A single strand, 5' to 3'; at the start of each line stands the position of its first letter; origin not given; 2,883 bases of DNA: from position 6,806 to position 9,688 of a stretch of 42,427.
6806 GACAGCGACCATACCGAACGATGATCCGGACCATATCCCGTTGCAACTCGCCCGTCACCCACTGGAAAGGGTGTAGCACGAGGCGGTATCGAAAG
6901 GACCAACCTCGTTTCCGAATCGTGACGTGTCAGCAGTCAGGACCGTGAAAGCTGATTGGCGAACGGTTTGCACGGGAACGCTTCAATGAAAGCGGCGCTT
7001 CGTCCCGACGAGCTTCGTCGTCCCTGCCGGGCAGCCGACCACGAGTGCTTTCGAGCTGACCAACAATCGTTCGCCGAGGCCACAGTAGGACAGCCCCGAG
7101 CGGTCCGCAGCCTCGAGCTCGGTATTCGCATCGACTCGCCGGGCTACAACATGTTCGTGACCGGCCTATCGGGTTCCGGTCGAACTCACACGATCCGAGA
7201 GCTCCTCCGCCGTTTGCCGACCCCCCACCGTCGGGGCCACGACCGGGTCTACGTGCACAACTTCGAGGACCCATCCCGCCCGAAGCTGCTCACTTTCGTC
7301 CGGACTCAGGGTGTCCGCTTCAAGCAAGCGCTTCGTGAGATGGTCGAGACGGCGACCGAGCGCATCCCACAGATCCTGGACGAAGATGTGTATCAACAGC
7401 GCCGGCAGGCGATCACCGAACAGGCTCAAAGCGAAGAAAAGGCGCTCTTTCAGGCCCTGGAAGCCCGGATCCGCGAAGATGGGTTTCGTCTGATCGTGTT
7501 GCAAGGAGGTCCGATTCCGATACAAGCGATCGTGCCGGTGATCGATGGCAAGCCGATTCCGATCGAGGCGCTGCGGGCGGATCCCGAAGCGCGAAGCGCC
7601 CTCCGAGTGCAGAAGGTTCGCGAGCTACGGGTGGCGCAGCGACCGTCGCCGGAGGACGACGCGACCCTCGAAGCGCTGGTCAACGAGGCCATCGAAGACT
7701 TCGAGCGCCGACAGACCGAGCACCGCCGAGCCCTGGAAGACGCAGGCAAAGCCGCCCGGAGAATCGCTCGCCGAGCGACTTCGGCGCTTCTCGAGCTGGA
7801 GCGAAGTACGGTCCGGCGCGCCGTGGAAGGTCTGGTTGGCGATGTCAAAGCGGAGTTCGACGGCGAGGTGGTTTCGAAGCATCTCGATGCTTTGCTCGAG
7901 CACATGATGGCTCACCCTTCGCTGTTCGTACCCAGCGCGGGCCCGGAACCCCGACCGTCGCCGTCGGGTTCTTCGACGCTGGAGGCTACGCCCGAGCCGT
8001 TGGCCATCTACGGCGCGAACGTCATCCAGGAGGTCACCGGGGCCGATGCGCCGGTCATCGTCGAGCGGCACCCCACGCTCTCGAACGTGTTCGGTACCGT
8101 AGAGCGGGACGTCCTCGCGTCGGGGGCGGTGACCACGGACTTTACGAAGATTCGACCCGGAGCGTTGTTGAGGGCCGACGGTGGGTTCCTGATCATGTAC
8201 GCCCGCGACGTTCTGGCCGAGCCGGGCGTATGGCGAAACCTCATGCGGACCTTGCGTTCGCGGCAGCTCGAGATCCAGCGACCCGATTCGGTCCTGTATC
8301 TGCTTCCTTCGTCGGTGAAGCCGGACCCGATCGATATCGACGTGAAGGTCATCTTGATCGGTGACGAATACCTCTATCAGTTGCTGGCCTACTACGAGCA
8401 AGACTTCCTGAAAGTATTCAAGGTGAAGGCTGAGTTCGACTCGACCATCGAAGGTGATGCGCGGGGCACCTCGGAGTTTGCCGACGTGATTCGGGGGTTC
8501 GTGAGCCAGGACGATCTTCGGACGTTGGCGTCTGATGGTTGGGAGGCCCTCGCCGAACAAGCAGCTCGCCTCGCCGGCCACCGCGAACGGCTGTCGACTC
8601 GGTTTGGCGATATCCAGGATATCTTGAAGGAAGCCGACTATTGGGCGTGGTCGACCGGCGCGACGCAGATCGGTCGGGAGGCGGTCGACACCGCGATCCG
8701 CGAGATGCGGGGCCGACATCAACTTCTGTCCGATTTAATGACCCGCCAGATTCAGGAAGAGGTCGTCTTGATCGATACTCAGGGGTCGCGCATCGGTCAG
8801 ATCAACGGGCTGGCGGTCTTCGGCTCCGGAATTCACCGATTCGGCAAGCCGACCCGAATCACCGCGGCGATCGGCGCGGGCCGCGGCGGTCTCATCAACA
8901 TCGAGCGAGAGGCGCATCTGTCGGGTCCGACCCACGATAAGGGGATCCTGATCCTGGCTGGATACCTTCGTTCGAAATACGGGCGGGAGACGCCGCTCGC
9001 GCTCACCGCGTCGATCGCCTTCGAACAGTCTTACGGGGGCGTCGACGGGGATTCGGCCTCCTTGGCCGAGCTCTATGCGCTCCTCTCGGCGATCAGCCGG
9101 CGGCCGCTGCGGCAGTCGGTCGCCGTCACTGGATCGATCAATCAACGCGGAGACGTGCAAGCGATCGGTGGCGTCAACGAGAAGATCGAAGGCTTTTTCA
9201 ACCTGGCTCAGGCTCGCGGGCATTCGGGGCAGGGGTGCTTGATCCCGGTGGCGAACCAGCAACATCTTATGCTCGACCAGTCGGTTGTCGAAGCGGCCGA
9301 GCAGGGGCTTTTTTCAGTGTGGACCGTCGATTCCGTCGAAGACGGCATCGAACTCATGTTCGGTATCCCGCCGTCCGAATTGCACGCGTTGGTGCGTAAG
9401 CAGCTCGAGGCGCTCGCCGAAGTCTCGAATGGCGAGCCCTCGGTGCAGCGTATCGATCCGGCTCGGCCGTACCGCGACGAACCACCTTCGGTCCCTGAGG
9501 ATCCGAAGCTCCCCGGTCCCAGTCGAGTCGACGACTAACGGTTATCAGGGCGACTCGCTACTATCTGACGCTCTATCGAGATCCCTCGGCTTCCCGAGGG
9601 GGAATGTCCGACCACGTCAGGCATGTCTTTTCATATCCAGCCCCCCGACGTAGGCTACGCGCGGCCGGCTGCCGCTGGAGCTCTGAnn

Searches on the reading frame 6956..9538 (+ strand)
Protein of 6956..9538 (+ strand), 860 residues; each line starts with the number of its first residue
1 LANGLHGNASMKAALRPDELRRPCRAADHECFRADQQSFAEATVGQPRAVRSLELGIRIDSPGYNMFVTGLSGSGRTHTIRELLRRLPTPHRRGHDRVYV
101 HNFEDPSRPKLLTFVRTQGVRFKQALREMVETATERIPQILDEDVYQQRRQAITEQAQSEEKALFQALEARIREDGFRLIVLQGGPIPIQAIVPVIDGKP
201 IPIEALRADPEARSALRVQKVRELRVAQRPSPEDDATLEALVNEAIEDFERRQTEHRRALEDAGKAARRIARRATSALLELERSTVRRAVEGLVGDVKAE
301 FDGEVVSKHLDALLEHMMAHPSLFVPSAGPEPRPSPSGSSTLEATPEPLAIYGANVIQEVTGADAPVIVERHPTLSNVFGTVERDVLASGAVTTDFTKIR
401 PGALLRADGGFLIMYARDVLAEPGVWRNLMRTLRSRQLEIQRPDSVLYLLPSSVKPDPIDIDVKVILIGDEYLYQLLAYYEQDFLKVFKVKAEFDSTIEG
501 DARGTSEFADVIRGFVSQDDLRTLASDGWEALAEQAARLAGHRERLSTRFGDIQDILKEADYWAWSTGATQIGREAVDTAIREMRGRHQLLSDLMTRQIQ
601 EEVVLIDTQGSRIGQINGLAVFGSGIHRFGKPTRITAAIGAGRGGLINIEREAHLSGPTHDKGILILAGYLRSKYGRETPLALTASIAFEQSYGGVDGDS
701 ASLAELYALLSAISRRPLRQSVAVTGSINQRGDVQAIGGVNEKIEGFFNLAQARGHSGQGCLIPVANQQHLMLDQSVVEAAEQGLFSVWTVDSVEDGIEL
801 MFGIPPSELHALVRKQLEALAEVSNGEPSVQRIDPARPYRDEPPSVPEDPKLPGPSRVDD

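Call 18: search_protein_families(library=pfam, proteins=[window:6956-9538:+], max_evalue=0.001)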
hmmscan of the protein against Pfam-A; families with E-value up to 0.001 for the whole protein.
window:6956-9538:+ (860 aa): 6 families
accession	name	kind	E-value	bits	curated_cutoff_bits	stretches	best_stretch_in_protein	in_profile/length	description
PF13654.12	AAA_32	-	1.7e-45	154.7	21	1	364-495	2-133/133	LonB-like, AAA domain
PF20436.4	LonB_AAA-LID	-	1.6e-19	70.1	22.4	1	526-587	4-65/65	Archaeal LonB, AAA+ ATPase LID domain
PF05362.19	Lon_C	-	2.5e-09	37.5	21.1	1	697-772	108-177/205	Lon protease (S16) C-terminal proteolytic domain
PF20437.3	LonC_helical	-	3e-07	30.8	24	1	96-129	1-34/34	Lon-like LonC helical domain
PF13191.12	AAA_16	-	1e-05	26.5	32.6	1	61-173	23-128/167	AAA ATPase domain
PF13401.12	AAA_22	-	0.00012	22.9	27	0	64-116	6-52/130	AAA domain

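Call 57: find_homologous_proteins(query=window:6956-9538:+, max_evalue=1e-50)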
Query window:6956-9538:+ (860 aa): 427 proteins with E <= 1e-50 among 8000 candidates; the best 120 are listed.
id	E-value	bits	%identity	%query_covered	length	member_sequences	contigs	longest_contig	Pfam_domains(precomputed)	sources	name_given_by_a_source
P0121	0.0e+0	1879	100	99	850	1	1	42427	PF13654.13,PF20436.5,PF05362.20,PF20437.4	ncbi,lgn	-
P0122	0.0e+0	1151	64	93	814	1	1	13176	PF13654.13,PF20436.5,PF05362.20,PF20437.4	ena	-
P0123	0.0e+0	1119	63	94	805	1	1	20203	PF13654.13,PF20436.5,PF05362.20,PF20437.4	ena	-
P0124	0.0e+0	1101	60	97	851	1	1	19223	PF13654.13,PF20436.5,PF05362.20,PF20437.4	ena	-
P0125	5.3e-249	847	51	93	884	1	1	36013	PF13654.13,PF20436.5,PF05362.20,PF20437.4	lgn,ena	-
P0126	9.4e-242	823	47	96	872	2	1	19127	PF13654.13,PF20436.5,PF05362.20,PF20437.4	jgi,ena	-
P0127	4.3e-239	814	47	95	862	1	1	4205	PF13654.13,PF20436.5,PF05362.20,PF20437.4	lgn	-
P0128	1.4e-230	786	48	95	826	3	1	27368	PF13654.13,PF20436.5,PF05362.20,PF20437.4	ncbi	-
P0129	9.3e-223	760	48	90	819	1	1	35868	PF13654.13,PF20436.5,PF05362.20,PF20437.4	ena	-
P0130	1.4e-222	759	46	91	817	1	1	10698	PF13654.13,PF20436.5,PF05362.20,PF20437.4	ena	-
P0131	3.3e-218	745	47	95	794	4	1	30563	PF13654.13,PF20436.5,PF05362.20,PF20437.4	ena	-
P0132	9.4e-210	717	43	98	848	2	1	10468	PF13654.13,PF20436.5,PF05362.20,PF20437.4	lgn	-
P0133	2.2e-209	716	43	96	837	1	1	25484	PF13654.13,PF20436.5,PF05362.20,PF20437.4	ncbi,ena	-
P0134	5.9e-205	701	44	94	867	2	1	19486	PF13654.13,PF20436.5,PF05362.20,PF20437.4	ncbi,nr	ncbi:AAA family ATPase [Myxococcota bacterium]|nr:AAA family ATPase [Myxococcota bacterium]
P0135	2.6e-201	689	43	98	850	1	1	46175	PF13654.13,PF20436.5,PF05362.20,PF20437.4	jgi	jgi:lon-related putative ATP-dependent protease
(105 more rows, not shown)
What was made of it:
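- Tried and rejected: This was inconclusive: the nearest named hit was Myxococcota at 44% identity (call 57).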
